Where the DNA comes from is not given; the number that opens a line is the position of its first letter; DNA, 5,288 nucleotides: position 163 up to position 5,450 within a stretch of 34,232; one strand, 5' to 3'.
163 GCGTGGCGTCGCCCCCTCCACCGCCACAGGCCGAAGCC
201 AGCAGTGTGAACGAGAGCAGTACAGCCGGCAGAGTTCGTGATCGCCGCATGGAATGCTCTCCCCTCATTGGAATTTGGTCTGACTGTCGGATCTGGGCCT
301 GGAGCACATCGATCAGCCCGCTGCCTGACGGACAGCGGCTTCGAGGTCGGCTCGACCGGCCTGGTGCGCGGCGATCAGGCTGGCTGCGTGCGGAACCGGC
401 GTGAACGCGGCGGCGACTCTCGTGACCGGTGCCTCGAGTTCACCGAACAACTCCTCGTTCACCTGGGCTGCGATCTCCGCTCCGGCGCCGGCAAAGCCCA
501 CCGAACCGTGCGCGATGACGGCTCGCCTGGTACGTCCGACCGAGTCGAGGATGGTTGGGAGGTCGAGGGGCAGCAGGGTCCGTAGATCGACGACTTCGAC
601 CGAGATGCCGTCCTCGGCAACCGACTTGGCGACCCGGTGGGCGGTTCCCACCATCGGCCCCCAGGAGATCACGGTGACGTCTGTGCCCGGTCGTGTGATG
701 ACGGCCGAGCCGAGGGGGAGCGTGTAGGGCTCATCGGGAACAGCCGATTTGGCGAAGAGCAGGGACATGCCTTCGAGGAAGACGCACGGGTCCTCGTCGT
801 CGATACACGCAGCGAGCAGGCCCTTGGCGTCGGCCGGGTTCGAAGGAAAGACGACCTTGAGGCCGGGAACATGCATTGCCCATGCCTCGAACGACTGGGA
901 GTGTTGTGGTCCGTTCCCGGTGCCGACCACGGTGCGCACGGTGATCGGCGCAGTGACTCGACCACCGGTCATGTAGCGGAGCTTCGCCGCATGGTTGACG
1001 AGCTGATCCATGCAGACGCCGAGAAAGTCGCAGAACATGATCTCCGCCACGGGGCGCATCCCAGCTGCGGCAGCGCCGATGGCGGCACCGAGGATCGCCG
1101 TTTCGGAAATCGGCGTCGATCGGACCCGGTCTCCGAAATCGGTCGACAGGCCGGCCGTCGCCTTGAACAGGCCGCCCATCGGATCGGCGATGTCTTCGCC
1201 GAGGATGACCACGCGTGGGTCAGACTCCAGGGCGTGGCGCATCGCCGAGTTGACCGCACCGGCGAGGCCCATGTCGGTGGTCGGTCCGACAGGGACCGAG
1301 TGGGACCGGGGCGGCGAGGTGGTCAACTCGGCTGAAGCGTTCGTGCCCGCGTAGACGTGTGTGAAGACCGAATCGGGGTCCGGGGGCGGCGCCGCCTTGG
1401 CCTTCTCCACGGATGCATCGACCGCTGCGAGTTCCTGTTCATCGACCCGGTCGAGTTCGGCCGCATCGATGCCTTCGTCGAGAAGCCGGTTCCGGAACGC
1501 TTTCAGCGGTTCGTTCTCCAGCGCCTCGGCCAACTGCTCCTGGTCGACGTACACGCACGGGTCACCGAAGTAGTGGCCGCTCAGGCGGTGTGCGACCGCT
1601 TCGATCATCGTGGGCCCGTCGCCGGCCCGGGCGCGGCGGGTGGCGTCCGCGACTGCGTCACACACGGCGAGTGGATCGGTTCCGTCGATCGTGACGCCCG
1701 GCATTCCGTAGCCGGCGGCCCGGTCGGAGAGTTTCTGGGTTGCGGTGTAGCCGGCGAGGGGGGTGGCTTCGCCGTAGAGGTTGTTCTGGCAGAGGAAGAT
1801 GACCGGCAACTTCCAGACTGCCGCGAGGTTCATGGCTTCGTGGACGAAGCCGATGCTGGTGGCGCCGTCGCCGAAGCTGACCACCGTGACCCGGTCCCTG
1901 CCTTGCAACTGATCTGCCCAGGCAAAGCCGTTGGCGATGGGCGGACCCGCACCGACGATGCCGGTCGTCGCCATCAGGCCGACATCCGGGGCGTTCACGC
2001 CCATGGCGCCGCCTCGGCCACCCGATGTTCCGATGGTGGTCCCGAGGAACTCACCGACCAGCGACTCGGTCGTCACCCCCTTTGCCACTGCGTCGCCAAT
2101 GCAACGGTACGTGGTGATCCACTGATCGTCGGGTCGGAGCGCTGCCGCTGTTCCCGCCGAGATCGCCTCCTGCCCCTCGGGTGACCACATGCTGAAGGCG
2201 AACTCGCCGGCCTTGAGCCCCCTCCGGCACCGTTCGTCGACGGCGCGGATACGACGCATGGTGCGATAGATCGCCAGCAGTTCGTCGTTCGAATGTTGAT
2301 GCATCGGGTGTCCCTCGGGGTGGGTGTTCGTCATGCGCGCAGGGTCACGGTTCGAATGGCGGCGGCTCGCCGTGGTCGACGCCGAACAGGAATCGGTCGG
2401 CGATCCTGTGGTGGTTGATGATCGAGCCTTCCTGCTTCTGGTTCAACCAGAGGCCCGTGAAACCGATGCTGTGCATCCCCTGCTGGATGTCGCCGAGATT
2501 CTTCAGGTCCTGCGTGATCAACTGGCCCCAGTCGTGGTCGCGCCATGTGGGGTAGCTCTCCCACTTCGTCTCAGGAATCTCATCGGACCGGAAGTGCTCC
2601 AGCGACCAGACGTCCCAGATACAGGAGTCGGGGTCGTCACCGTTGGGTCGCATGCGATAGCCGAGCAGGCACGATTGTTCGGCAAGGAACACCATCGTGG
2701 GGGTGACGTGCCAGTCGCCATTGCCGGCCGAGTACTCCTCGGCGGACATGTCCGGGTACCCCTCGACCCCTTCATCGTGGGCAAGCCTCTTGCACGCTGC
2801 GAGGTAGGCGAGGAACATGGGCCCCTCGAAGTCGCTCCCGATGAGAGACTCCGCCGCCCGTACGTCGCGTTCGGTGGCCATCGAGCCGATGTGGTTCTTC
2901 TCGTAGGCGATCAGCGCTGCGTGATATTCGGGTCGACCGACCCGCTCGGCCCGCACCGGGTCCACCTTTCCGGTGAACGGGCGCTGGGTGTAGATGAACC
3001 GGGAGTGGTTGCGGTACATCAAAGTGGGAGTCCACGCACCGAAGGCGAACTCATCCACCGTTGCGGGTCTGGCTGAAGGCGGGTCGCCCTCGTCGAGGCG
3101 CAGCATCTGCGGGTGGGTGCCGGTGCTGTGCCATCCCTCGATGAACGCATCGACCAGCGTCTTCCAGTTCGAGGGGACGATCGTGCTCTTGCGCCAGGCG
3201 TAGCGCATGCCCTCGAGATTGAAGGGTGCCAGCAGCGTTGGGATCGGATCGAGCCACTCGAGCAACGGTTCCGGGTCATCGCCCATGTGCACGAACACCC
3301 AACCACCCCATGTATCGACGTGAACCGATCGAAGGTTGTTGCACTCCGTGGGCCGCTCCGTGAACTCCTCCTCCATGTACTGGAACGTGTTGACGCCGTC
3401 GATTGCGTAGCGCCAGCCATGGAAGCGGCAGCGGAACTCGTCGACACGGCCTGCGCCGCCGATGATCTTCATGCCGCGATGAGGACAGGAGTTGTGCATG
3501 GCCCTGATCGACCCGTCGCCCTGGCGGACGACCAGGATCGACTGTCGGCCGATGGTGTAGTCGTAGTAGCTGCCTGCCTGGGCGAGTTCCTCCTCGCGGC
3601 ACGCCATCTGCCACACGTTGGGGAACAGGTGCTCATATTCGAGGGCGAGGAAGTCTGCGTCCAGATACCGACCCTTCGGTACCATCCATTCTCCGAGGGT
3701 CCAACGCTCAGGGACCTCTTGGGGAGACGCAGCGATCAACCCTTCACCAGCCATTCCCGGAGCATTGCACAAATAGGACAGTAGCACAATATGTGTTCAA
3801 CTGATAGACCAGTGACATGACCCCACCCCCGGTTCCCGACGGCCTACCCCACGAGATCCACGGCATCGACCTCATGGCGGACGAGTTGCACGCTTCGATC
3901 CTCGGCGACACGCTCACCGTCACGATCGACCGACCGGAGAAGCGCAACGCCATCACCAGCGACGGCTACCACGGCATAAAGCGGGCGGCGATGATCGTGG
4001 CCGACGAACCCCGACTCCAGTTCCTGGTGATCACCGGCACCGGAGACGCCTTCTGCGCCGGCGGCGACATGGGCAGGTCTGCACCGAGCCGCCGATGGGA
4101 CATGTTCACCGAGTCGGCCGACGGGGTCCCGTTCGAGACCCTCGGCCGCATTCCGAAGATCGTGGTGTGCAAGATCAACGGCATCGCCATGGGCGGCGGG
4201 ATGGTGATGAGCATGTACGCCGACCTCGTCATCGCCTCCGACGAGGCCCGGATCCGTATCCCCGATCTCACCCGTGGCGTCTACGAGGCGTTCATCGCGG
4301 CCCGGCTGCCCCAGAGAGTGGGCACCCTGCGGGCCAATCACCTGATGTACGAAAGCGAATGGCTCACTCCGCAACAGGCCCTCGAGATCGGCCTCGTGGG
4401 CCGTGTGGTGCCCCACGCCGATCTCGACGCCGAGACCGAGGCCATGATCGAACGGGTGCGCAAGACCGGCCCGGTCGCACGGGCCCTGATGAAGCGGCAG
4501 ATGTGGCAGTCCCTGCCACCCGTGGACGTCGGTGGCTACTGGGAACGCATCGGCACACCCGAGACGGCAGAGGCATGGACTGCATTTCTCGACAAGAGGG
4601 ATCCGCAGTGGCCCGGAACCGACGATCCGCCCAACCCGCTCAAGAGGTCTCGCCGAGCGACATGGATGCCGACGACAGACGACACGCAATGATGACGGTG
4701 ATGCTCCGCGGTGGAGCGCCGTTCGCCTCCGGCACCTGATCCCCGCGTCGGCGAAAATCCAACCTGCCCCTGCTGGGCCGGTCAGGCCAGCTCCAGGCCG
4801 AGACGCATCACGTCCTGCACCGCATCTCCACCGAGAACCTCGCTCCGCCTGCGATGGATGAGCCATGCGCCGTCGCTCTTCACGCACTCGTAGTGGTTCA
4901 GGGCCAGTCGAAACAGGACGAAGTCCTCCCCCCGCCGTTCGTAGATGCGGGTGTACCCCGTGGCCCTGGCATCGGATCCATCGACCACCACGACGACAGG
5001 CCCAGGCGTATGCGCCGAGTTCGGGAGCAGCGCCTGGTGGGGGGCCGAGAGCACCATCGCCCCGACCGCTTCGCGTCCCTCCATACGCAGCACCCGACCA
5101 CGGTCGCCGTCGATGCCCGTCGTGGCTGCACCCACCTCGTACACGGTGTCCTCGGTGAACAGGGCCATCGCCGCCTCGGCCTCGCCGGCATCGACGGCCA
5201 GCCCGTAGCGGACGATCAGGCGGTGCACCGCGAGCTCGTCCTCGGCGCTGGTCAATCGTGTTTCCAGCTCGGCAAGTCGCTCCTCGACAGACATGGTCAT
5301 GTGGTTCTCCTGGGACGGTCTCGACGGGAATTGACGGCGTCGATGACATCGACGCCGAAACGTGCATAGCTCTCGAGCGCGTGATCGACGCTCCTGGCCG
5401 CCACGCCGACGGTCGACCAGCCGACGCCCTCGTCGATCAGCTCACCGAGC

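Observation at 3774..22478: Seven copies of a 27-bp AT-rich inverted-repeat operator (TAGrACA-N13-TGTwCTA) tie ~27 kb of catabolic genes into one apparent regulon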

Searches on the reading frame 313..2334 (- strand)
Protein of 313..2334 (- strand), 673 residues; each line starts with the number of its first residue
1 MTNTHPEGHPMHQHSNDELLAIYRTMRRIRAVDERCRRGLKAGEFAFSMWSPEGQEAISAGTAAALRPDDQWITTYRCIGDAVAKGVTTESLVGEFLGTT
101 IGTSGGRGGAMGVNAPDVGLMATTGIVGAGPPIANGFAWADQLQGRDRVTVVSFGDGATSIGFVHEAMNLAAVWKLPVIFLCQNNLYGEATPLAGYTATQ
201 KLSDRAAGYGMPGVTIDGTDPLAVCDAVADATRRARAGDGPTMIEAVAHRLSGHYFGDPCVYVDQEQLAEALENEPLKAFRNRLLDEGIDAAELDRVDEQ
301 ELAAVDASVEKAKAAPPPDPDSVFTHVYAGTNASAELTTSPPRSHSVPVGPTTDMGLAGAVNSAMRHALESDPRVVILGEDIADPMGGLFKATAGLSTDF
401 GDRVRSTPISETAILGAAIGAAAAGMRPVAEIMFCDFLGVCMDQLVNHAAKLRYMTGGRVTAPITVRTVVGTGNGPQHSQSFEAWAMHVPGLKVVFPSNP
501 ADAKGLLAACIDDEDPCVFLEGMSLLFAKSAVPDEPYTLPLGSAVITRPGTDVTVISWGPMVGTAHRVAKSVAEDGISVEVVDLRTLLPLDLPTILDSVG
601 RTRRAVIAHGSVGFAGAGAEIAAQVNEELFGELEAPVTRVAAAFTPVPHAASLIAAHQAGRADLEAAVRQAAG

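Call 6: search_protein_families(library=ncbifam, proteins=[window:313-2334:-], max_evalue=0.00001)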
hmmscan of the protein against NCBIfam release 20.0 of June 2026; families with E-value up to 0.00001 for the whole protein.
window:313-2334:- (673 aa): 9 families
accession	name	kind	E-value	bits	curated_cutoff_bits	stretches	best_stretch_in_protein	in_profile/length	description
NF006667.0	PRK09212.1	subfamily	1.7e-84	283.5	321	1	359-670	8-321/327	pyruvate dehydrogenase complex E1 component subunit beta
NF008854.0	PRK11892.1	equivalog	3e-84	283.4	454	1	284-667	77-457/464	pyruvate dehydrogenase complex E1 component subunit beta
TIGR03182.1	PDH_E1_alph_y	equivalog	4.2e-78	262.4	393.85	1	17-329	2-315/315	pyruvate dehydrogenase (acetyl-transferring) E1 component subunit alpha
TIGR03181.1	PDH_E1_alph_x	equivalog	1.9e-73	247.3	411.35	1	9-333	16-332/341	pyruvate dehydrogenase (acetyl-transferring) E1 component subunit alpha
NF004559.0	PRK05899.2-5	equivalog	1.9e-29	102.4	488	1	122-664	123-616/627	transketolase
TIGR00204.1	dxs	equivalog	9e-23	80.6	465.95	1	394-649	344-590/616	1-deoxy-D-xylulose-5-phosphate synthase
NF003933.0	PRK05444.2-2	equivalog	8e-13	47.7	395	1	356-625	293-557/606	1-deoxy-D-xylulose-5-phosphate synthase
NF008968.0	PRK12315.1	subfamily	3.8e-11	42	510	1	362-607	286-518/582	1-deoxy-D-xylulose-5-phosphate synthase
NF004556.0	PRK05899.2-2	equivalog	2e-10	39.6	575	1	534-628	503-596/639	transketolase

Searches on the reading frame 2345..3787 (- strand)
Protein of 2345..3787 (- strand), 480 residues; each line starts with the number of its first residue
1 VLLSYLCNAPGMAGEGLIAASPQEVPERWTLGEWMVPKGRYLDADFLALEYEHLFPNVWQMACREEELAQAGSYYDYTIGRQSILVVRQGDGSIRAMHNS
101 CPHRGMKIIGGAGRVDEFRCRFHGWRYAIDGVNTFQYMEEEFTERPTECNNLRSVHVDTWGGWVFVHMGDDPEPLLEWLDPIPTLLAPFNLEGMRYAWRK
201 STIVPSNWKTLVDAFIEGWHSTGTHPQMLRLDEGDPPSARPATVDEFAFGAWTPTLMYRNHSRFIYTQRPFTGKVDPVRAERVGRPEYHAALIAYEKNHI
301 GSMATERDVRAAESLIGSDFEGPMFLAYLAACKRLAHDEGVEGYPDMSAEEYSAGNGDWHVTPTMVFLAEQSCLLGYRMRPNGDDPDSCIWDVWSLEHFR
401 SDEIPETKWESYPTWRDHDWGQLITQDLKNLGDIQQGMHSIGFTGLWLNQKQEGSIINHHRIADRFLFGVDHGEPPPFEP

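Call 6: search_protein_families(library=ncbifam, proteins=[window:2345-3787:-], max_evalue=0.00001)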
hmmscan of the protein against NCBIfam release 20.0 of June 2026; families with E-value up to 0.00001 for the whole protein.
window:2345-3787:- (480 aa): 6 families
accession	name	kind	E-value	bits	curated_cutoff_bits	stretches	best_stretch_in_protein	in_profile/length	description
NF058607.1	GlBtMonoOxGbcA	equivalog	1.6e-34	119.1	670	1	33-230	30-227/420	glycine betaine monooxygenase oxygenase subunit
NF042946.1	3PPDioc_HcaE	equivalog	1e-21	77.5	830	1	40-179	20-163/450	3-phenylpropionate/cinnamic acid dioxygenase subunit alpha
TIGR03228.1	anthran_1_2_A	equivalog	1.4e-18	66.9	671.9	1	38-169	18-151/438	anthranilate 1,2-dioxygenase large subunit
TIGR03229.1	benzo_1_2_benA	equivalog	2.9e-16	59.4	780.95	1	32-226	12-216/433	benzoate 1,2-dioxygenase large subunit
NF041684.1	ant_diox_AndAc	equivalog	9.9e-12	44.1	750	1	41-221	28-218/418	anthranilate 1,2-dioxygenase large subunit AndAc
NF052579.1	BetMthstMoxSdmAMthl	equivalog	4.3e-08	32.5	600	1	58-170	17-128/351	4beta-methylsterol monooxygenase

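Call 56: search_protein_families(library=pfam, proteins=[window:2345-3787:-], max_evalue=0.001)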
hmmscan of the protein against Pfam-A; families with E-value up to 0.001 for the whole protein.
window:2345-3787:- (480 aa): 2 families
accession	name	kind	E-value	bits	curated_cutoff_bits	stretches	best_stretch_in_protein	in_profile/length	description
PF00355.32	Rieske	-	5.9e-17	61.8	20.3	1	59-131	2-73/88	Rieske [2Fe-2S] domain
PF00848.25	Ring_hydroxyl_A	-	3e-14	53.9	24.9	1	199-466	9-205/208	Ring hydroxylating alpha subunit (catalytic domain)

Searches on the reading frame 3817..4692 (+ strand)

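Call 6: search_protein_families(library=ncbifam, proteins=[window:3817-4692:+], max_evalue=0.00001)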
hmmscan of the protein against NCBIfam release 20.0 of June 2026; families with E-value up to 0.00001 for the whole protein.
window:3817-4692:+ (291 aa): 70 families (the best 25 are shown)
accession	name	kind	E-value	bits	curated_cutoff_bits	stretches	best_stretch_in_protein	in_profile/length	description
NF051848.1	EnCoAHydtEchA19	equivalog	1.4e-35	123.1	400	1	30-267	8-257/258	enoyl-CoA hydratase EchA19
NF005675.0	PRK07468.1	equivalog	1.3e-30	107.1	350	1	34-266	17-260/262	crotonase/enoyl-CoA hydratase family protein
NF004840.0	PRK06190.1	equivalog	1.5e-30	106.7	253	1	30-227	12-211/260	enoyl-CoA hydratase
NF004796.0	PRK06144.1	subfamily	1.7e-30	106.4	272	1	21-267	7-261/262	enoyl-CoA hydratase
NF006100.0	PRK08252.1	subfamily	2.1e-30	106.1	282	1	20-268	1-254/254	crotonase/enoyl-CoA hydratase family protein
NF006109.0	PRK08260.1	subfamily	1.8e-29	102.9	320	2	113-270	113-280/296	enoyl-CoA hydratase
NF006128.0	PRK08272.1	subfamily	1.9e-29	102.9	257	2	105-218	124-235/308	crotonase/enoyl-CoA hydratase family protein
NF004475.0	PRK05809.1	subfamily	7.8e-29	100.9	394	1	33-263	15-255/260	short-chain-enoyl-CoA hydratase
NF004857.0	PRK06210.1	equivalog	3.6e-28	98.7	341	1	32-266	19-273/275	enoyl-CoA hydratase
NF005802.0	PRK07657.1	equivalog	7.4e-28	97.8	363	1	33-267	15-259/260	enoyl-CoA hydratase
NF004781.0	PRK06127.1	subfamily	8.8e-28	97.7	291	1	20-267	9-268/269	enoyl-CoA hydratase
NF006566.0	PRK09076.1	subfamily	2.5e-27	96.1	286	1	21-265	4-257/260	enoyl-CoA hydratase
NF005891.0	PRK07854.1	equivalog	5.3e-27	95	237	1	30-231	8-201/243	enoyl-CoA hydratase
TIGR01929.1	menB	equivalog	5.6e-27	94.9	342.7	1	32-263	13-254/259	1,4-dihydroxy-2-naphthoyl-CoA synthase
NF005637.0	PRK07396.1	equivalog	3e-26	92.4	380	1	33-230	24-225/273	1,4-dihydroxy-2-naphthoyl-CoA synthase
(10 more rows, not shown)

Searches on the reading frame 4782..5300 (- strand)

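Call 6: search_protein_families(library=ncbifam, proteins=[window:4782-5300:-], max_evalue=0.00001)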
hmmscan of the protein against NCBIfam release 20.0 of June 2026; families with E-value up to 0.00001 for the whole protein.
window:4782-5300:- (172 aa): 0 families

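Call 56: search_protein_families(library=pfam, proteins=[window:4782-5300:-], max_evalue=0.001)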
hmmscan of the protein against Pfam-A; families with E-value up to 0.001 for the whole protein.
window:4782-5300:- (172 aa): 1 family
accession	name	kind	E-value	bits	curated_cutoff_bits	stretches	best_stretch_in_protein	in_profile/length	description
PF13577.12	SnoaL_4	-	1.1e-21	77.6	24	1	18-152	2-126/126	SnoaL-like domain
